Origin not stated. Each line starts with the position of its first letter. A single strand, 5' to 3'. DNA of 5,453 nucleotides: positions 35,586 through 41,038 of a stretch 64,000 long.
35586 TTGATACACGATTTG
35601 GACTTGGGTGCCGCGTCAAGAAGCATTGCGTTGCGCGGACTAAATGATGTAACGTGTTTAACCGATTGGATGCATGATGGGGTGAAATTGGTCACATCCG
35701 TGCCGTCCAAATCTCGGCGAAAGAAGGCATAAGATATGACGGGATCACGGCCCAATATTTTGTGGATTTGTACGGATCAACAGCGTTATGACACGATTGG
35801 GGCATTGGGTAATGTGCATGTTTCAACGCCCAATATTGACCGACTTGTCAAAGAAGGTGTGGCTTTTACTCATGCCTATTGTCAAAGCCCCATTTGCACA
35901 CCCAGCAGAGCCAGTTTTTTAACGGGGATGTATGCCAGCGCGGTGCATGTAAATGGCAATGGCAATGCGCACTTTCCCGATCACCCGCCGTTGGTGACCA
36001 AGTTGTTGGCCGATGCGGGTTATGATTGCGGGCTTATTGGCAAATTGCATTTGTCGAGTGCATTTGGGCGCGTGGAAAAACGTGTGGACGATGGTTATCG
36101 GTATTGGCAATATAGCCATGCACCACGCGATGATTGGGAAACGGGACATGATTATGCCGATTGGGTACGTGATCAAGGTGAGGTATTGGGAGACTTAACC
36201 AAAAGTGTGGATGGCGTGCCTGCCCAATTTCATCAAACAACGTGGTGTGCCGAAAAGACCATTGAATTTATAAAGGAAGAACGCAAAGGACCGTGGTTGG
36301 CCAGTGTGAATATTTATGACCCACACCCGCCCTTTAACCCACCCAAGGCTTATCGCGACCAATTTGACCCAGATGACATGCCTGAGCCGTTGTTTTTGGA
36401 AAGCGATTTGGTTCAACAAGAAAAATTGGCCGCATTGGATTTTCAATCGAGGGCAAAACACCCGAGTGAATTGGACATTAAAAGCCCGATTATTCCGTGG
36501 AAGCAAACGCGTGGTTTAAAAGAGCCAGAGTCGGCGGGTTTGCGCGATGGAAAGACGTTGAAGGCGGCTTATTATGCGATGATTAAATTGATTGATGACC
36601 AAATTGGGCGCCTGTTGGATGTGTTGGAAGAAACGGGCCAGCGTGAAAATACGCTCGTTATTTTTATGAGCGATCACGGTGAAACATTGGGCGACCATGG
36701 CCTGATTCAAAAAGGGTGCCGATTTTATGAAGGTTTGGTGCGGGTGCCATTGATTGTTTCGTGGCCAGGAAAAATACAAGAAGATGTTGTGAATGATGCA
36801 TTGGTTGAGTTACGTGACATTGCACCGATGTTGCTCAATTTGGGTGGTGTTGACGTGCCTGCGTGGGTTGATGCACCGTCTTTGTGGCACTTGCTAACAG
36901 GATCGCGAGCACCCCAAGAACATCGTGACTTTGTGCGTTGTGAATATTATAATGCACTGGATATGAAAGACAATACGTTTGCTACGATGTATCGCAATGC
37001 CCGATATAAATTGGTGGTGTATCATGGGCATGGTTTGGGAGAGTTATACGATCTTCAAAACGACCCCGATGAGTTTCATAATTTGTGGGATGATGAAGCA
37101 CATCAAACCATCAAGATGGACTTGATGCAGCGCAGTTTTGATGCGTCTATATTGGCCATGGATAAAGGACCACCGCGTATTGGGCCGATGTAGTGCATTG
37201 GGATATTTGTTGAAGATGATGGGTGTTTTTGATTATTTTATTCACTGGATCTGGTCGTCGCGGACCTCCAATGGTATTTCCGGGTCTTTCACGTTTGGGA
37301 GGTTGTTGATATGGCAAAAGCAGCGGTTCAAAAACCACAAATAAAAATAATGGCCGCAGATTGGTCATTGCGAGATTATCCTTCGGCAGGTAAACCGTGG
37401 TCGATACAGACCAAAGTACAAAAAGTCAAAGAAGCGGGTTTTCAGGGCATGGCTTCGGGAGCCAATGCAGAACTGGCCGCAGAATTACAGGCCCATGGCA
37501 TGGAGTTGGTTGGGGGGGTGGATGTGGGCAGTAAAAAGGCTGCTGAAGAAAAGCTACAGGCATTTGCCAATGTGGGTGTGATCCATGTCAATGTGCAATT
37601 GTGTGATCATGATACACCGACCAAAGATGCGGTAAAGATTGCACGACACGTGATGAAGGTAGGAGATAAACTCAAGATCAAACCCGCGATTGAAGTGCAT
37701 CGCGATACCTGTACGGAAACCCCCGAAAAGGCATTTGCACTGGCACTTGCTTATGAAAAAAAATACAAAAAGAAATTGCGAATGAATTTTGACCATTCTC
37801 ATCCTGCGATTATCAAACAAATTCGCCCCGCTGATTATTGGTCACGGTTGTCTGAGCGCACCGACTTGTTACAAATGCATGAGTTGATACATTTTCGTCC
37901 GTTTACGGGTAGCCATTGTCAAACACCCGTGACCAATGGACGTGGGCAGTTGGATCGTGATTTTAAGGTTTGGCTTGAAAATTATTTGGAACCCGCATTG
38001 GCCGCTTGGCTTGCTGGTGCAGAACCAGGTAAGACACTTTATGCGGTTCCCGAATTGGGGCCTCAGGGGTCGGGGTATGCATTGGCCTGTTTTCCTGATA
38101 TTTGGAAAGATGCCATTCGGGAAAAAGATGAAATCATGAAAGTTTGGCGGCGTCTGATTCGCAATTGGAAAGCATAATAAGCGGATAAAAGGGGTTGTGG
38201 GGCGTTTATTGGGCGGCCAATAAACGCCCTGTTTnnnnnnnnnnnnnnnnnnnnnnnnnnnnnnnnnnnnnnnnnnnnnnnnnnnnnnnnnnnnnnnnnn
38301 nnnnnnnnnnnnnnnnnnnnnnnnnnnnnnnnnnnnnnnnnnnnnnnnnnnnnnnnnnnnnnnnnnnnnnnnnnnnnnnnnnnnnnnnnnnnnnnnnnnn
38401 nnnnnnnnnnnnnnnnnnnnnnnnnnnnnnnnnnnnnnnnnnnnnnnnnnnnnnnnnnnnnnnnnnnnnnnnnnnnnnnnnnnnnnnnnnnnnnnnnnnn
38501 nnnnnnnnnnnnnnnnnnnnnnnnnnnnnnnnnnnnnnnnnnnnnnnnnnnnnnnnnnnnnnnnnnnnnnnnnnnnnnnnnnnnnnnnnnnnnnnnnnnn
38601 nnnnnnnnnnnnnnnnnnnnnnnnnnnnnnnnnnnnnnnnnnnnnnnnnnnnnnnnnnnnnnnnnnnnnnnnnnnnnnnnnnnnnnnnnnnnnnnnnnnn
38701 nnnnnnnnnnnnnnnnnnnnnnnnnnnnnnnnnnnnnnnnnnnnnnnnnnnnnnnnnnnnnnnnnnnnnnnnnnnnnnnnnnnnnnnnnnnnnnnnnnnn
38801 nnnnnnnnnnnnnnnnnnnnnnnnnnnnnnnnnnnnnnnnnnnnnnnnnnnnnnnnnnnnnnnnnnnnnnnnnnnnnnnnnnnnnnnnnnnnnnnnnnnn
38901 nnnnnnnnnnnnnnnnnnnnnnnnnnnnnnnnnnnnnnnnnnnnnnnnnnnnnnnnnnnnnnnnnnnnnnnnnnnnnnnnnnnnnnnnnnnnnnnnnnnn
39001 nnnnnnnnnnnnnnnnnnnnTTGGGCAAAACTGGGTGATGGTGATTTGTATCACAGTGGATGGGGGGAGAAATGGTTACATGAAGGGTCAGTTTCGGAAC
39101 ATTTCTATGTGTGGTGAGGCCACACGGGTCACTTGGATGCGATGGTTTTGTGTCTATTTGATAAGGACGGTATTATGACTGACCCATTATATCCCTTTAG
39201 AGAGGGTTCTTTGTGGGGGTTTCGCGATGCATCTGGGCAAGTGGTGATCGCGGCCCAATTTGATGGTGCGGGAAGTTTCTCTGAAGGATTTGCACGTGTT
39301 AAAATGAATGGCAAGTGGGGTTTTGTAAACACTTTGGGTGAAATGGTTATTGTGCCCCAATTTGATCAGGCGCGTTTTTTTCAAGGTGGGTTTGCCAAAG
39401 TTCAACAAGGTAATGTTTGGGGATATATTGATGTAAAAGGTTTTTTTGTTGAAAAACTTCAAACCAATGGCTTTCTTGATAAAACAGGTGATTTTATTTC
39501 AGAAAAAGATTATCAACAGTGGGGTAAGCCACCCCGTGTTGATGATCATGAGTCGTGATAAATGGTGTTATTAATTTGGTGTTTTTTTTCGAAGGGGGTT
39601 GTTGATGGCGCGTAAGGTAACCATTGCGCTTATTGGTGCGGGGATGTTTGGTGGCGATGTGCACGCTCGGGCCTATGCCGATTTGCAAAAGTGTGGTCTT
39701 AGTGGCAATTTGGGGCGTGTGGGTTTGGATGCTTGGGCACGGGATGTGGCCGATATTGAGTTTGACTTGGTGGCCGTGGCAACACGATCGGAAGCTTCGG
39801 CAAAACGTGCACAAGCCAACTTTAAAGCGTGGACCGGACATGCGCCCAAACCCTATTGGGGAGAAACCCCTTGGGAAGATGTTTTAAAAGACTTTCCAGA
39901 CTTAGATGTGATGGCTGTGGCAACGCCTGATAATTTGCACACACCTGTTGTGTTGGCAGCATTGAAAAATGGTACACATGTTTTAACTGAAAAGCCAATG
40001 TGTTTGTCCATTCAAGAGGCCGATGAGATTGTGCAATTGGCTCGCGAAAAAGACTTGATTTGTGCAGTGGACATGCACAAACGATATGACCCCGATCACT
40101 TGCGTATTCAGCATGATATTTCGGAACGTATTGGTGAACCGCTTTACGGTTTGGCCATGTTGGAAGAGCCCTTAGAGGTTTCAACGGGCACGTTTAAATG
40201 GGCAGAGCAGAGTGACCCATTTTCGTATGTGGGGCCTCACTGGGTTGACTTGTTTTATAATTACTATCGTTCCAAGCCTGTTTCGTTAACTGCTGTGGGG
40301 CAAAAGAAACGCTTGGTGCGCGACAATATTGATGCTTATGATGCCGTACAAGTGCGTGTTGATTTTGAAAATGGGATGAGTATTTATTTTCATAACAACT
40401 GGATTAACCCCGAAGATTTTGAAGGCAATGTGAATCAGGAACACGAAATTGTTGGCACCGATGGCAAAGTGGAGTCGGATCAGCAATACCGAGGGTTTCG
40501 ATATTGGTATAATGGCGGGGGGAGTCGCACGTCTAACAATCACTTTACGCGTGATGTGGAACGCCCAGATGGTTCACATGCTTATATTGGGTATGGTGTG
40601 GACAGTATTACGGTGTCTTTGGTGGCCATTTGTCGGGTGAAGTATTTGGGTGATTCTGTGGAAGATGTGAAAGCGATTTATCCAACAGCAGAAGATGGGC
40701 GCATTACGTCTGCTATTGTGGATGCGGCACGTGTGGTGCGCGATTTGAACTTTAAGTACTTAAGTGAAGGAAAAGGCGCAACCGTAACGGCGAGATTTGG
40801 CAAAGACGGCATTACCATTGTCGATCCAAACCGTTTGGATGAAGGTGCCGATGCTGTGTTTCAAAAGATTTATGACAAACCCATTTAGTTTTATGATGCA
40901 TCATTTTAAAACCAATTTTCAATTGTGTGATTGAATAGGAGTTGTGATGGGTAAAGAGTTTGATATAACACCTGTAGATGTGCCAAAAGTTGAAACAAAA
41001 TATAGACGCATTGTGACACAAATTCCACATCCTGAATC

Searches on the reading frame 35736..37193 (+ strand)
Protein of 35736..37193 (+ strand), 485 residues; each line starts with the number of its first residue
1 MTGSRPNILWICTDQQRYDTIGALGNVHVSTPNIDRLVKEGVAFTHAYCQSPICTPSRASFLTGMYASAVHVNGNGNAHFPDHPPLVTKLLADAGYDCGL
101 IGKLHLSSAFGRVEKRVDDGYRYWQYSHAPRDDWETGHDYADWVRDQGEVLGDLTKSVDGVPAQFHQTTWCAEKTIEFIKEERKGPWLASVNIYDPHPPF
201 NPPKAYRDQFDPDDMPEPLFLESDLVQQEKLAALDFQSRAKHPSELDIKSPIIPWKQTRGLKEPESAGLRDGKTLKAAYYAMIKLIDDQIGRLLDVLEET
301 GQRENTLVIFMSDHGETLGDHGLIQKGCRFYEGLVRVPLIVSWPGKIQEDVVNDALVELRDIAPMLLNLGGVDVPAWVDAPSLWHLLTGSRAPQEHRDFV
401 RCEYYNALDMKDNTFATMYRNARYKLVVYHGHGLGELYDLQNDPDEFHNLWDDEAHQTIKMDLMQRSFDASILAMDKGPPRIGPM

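Call 59: search_protein_families(library=ncbifam, proteins=[window:35736-37193:+], max_evalue=1e-10)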
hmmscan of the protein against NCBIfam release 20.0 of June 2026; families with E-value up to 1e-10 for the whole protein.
window:35736-37193:+ (485 aa): 4 families
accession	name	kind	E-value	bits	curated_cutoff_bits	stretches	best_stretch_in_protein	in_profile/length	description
NF010322.0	PRK13759.1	equivalog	1e-83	281.5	481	2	273-459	264-445/486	arylsulfatase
NF045661.1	HdlasePehA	equivalog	5.2e-66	223.3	900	1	5-477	2-491/506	phosphoric/sulfuric ester hydrolase PehA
TIGR03417.1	chol_sulfatase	equivalog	1.3e-59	202.5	433.45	1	5-464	2-433/500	choline-sulfatase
NF052527.1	Mn_arylsulf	exception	2.2e-47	162.1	850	2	271-466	259-447/479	manganese-dependent arylsulfatase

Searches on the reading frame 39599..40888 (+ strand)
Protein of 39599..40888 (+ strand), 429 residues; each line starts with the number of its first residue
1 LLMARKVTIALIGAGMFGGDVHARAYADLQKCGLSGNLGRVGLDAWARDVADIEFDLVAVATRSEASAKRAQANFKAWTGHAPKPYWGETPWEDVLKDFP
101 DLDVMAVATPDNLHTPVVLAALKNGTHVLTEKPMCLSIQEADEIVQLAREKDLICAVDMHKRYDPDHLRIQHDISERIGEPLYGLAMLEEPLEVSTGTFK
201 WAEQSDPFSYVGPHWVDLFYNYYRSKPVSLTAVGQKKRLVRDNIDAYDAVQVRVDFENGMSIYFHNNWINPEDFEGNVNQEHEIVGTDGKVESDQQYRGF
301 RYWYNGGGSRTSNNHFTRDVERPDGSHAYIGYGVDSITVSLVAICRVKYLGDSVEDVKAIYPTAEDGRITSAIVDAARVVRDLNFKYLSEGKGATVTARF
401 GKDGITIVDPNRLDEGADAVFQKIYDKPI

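Call 59: search_protein_families(library=ncbifam, proteins=[window:39599-40888:+], max_evalue=1e-10)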
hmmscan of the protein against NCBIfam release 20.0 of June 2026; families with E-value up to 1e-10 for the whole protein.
window:39599-40888:+ (429 aa): 4 families
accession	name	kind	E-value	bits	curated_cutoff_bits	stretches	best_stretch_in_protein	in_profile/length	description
TIGR04380.1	myo_inos_iolG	equivalog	1.2e-16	60.5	355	1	91-312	55-271/330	inositol 2-dehydrogenase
NF040723.1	UDP-GlcNAcDh_Arch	equivalog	1.6e-15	57.4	450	1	91-177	52-136/302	UDP-N-acetylglucosamine 3-dehydrogenase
NF008607.0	PRK11579.1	subfamily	4.9e-13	48.8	330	1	96-185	59-149/346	oxidoreductase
NF052479.1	LevoglcsnDh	equivalog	4.1e-12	45.5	650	1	5-166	2-138/386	levoglucosan dehydrogenase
